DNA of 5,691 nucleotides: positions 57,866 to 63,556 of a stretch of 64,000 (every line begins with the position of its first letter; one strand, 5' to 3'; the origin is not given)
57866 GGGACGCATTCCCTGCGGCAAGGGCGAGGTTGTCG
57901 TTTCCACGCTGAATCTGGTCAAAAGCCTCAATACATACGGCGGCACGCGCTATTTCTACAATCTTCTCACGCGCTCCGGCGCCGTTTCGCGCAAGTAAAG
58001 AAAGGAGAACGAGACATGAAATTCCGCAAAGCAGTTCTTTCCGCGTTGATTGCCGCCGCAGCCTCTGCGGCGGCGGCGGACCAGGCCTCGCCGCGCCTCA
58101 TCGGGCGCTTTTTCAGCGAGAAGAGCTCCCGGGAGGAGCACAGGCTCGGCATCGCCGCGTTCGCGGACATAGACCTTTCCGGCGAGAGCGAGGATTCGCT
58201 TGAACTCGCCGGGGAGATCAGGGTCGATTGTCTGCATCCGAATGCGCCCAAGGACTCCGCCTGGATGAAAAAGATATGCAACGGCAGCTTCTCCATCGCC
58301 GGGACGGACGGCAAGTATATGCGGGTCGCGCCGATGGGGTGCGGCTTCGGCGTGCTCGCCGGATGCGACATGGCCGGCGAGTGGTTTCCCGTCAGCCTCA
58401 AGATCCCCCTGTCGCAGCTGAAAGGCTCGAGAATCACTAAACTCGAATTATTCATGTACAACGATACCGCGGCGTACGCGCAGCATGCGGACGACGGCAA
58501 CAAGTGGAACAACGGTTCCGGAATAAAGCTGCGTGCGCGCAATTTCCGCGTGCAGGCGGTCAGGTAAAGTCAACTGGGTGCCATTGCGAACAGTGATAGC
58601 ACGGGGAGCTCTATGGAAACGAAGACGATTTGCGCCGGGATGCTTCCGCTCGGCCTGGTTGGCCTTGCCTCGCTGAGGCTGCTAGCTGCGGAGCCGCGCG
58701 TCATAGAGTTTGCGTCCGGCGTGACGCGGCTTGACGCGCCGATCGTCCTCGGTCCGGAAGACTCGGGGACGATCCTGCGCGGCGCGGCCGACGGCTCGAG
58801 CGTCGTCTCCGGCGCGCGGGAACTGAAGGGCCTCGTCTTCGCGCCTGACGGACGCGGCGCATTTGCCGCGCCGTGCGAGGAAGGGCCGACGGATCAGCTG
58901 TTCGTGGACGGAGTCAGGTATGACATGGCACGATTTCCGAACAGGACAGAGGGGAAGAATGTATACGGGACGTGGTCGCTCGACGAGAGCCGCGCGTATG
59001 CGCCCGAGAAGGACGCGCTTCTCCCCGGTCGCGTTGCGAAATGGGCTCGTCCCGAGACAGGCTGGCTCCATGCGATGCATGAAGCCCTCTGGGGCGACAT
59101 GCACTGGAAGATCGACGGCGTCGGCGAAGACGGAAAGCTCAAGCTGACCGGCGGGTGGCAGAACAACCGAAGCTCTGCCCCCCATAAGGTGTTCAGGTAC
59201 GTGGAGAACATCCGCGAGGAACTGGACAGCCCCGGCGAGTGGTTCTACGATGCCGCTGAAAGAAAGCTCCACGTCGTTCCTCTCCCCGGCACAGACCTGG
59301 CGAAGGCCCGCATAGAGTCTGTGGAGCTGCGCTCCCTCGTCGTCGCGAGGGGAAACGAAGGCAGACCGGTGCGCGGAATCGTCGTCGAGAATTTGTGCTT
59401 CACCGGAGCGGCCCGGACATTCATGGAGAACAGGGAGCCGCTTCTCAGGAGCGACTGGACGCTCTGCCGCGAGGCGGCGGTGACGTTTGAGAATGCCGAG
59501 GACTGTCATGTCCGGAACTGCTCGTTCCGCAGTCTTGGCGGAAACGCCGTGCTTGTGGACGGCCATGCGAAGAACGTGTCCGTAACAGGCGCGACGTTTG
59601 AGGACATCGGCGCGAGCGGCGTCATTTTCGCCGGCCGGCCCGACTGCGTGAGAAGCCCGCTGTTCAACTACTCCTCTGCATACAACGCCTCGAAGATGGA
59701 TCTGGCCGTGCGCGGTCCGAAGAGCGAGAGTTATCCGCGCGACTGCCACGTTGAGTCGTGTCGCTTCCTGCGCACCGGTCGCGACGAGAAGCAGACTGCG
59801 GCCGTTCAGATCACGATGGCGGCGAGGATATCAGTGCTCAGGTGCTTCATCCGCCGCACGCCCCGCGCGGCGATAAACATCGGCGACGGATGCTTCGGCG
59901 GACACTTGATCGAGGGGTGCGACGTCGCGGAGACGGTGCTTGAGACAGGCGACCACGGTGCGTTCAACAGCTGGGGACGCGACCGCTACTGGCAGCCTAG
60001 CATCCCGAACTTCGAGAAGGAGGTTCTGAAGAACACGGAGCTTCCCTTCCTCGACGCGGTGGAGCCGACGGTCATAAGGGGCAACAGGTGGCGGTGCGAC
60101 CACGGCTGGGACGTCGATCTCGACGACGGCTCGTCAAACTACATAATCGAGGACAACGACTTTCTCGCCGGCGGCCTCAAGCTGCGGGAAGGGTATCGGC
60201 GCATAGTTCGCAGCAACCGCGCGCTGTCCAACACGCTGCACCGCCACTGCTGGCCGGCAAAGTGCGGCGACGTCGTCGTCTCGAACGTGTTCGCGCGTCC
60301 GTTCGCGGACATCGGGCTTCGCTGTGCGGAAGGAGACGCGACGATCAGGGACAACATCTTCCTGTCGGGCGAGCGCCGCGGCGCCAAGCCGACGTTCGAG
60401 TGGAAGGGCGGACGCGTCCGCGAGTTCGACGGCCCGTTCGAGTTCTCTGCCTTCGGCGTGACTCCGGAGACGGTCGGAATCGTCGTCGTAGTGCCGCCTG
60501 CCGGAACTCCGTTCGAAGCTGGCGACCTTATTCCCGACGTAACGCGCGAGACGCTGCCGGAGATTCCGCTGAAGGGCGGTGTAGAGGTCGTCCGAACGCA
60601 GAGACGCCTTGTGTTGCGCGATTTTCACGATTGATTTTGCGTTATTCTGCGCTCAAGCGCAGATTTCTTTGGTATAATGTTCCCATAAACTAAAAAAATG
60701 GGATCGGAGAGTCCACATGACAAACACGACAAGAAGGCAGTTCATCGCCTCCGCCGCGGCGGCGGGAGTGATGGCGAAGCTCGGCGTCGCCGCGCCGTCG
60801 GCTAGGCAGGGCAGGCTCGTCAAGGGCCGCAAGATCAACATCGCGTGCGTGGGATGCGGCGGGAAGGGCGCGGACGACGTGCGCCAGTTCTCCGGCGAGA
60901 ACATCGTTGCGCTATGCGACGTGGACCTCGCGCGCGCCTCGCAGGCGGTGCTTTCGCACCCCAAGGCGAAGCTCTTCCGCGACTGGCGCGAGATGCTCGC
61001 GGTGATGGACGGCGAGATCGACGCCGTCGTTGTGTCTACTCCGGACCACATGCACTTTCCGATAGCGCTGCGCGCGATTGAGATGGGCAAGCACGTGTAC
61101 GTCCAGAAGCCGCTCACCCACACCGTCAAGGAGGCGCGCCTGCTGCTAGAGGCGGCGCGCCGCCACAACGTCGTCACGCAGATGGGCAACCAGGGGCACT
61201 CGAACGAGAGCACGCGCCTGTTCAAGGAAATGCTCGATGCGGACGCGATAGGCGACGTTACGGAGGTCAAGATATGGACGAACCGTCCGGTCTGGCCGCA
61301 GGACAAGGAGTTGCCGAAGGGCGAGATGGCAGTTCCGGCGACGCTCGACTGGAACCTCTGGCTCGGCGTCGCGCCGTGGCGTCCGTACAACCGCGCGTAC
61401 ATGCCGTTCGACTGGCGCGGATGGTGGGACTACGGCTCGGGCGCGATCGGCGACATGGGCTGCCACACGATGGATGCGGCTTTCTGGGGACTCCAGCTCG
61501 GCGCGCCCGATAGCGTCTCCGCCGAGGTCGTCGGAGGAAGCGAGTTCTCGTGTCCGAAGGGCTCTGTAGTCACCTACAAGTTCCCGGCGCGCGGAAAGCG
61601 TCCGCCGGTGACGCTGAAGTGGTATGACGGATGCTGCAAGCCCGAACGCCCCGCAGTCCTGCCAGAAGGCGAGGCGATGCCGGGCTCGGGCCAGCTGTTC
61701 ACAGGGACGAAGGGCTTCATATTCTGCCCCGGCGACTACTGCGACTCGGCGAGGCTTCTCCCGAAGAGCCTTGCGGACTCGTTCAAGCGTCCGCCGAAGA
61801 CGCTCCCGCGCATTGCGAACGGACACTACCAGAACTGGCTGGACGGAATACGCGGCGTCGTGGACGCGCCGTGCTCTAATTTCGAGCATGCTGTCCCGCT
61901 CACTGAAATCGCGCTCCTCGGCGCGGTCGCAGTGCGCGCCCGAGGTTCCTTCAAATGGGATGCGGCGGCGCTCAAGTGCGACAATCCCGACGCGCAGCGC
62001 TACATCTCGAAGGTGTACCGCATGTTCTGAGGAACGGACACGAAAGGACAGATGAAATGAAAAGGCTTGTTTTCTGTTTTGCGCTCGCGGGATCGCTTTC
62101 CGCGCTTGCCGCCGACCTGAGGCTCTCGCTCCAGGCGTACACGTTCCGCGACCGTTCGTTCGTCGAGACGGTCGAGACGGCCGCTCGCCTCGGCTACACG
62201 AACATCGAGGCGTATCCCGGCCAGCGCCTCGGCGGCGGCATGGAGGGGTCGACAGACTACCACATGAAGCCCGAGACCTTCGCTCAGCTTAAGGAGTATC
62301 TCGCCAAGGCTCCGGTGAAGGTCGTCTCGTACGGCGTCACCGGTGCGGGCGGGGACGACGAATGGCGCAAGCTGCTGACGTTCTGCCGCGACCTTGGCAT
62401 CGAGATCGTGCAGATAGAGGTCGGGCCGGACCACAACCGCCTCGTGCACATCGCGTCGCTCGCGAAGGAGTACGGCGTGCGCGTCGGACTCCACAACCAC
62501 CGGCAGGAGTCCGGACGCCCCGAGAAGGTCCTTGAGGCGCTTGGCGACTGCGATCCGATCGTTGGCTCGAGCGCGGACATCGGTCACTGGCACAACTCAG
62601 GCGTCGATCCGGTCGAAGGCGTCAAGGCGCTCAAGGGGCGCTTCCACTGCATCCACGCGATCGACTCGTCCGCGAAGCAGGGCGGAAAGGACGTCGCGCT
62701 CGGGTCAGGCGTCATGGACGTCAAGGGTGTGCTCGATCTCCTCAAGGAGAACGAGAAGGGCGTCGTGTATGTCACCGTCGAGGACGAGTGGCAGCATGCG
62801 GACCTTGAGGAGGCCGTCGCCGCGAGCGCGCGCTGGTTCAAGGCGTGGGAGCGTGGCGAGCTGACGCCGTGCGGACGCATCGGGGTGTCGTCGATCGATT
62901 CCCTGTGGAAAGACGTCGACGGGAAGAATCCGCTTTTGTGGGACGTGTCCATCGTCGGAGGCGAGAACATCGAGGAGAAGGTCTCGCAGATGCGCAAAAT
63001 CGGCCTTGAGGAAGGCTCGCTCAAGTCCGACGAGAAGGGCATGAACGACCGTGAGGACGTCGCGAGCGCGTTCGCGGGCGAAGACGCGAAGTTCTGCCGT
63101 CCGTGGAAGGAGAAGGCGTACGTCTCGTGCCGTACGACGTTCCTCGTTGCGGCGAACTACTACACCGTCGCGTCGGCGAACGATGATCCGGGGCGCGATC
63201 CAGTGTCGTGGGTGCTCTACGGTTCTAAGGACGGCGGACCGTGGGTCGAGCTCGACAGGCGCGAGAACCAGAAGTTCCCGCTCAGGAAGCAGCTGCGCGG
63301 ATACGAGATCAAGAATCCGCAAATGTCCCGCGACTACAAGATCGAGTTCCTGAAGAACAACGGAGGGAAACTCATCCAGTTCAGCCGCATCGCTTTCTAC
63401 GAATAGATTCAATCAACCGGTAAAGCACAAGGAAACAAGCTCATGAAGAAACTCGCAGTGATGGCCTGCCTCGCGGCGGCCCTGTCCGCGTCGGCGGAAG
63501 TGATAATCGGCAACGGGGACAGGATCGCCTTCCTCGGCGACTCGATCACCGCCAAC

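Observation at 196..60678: Ten copies of a 66-nt promoter module: two tandem TTGCGY-N4-TTCACG units at a fixed 32-nt distance from an extended -10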

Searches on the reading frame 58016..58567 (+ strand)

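Call 29: search_protein_families(library=pfam, proteins=[window:58016-58567:+], max_evalue=0.5)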
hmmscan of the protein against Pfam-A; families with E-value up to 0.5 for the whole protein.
window:58016-58567:+ (183 aa): 1 family
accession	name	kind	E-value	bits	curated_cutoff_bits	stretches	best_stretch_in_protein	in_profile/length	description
PF13822.11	ACC_epsilon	-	0.27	12.3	25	0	6-34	16-40/60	Acyl-CoA carboxylase epsilon subunit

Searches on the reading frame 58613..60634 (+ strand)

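Call 8: search_protein_families(library=pfam, proteins=[window:58613-60634:+])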
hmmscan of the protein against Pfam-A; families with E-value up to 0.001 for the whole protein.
window:58613-60634:+ (673 aa): 1 family
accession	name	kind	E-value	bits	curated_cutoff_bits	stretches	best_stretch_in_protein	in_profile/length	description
PF13229.12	Beta_helix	-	1e-07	32.2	25.9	0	285-341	90-146/158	Right handed beta helix region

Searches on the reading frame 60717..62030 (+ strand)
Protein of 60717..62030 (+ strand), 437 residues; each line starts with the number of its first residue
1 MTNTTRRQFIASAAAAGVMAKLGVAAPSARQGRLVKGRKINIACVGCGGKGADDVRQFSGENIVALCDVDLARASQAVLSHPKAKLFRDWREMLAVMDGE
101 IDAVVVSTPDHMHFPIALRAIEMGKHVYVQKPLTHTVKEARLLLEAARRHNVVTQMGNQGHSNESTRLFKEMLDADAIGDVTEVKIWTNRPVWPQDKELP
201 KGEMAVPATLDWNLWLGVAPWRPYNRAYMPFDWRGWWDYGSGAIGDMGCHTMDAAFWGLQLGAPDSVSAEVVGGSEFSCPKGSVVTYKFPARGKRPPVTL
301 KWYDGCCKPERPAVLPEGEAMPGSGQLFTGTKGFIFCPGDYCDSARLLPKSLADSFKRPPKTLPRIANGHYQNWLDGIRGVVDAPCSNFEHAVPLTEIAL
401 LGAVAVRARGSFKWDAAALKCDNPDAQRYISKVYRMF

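Call 8: search_protein_families(library=pfam, proteins=[window:60717-62030:+])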
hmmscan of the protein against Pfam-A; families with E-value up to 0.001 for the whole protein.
window:60717-62030:+ (437 aa): 3 families
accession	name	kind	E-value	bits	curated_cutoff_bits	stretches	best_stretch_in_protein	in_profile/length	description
PF01408.29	GFO_IDH_MocA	-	4.6e-20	72.9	24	1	40-157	1-119/120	Oxidoreductase family, NAD-binding Rossmann fold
PF19051.5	GFO_IDH_MocA_C2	-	2.3e-15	57.2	23.3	1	191-259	35-101/254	Oxidoreductase family, C-terminal alpha/beta domain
PF22725.1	GFO_IDH_MocA_C3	-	3.2e-09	37.3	27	1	225-272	30-73/124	GFO/IDH/MocA C-terminal domain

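Call 9: find_encoding_contigs(protein=window:60717-62030:+, flank=10000, max_places=6)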
Protein window:60717-62030:+ (437 aa): 1 contig read that carries it; 1 place shown.
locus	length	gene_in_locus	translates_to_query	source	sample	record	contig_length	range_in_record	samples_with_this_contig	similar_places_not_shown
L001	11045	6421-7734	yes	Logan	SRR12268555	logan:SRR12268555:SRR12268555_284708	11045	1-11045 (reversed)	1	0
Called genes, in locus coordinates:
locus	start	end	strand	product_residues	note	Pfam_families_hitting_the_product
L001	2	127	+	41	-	?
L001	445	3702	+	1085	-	PF02837:Glyco_hydro_2_N, PF22666:Glyco_hydro_2_N2, PF00703:Glyco_hydro_2 (faint)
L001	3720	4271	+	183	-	-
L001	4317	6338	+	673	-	PF13229:Beta_helix (faint)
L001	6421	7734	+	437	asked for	PF01408:GFO_IDH_MocA, PF19051:GFO_IDH_MocA_C2, PF22725:GFO_IDH_MocA_C3 (weak)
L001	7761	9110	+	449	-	PF01261:AP_endonuc_2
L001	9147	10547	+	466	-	PF00657:Lipase_GDSL, PF13472:Lipase_GDSL_2, PF06439:3keto-disac_hyd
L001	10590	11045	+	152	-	?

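Call 29: search_protein_families(library=pfam, proteins=[L001:10590-11045:+], max_evalue=0.5)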
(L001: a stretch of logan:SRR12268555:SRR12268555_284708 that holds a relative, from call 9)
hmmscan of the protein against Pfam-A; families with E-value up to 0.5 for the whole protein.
L001:10590-11045:+ (152 aa): 2 families
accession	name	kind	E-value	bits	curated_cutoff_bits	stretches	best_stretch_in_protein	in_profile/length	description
PF00933.27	Glyco_hydro_3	-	2.4e-08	34.2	27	1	52-152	54-141/316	Glycosyl hydrolase family 3 N terminal domain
PF14087.12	DUF4267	-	0.0086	16.5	27.8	1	84-132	4-54/110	Domain of unknown function (DUF4267)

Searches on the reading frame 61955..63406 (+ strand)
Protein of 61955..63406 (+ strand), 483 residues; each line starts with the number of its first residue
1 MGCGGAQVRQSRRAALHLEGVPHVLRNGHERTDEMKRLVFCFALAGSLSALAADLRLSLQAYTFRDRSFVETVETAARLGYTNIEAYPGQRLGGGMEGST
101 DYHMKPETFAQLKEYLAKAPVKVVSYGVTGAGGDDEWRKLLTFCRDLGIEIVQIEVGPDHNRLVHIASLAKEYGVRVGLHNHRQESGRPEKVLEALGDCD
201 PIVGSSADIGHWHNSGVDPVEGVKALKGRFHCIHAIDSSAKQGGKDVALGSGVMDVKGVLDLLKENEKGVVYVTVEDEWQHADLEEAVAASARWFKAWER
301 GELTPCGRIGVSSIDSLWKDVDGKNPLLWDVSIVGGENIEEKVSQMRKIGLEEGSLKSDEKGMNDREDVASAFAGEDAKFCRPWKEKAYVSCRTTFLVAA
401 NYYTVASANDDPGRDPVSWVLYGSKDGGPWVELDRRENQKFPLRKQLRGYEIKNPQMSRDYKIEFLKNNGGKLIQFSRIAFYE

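Call 8: search_protein_families(library=pfam, proteins=[window:61955-63406:+])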
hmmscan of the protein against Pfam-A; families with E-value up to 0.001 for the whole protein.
window:61955-63406:+ (483 aa): 1 family
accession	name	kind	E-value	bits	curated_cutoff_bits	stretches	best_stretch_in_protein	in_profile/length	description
PF01261.30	AP_endonuc_2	-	2.4e-16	60.6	31.1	1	74-297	2-248/249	Xylose isomerase-like TIM barrel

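Call 27: find_encoding_contigs(protein=window:62057-63406:+, flank=10000, max_places=3)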
Protein window:62057-63406:+ (449 aa): 1 contig read that carries it; 1 place shown.
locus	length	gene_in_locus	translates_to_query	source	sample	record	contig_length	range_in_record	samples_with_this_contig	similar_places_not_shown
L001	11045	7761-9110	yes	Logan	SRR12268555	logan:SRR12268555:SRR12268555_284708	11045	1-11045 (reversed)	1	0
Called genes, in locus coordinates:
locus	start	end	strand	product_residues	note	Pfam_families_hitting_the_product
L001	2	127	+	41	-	?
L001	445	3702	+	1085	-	PF02837:Glyco_hydro_2_N, PF22666:Glyco_hydro_2_N2, PF00703:Glyco_hydro_2 (faint)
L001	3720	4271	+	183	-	-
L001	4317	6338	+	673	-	PF13229:Beta_helix (faint)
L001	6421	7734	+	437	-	PF01408:GFO_IDH_MocA, PF19051:GFO_IDH_MocA_C2, PF22725:GFO_IDH_MocA_C3 (weak)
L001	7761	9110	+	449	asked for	PF01261:AP_endonuc_2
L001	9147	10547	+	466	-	PF00657:Lipase_GDSL, PF13472:Lipase_GDSL_2, PF06439:3keto-disac_hyd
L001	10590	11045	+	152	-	?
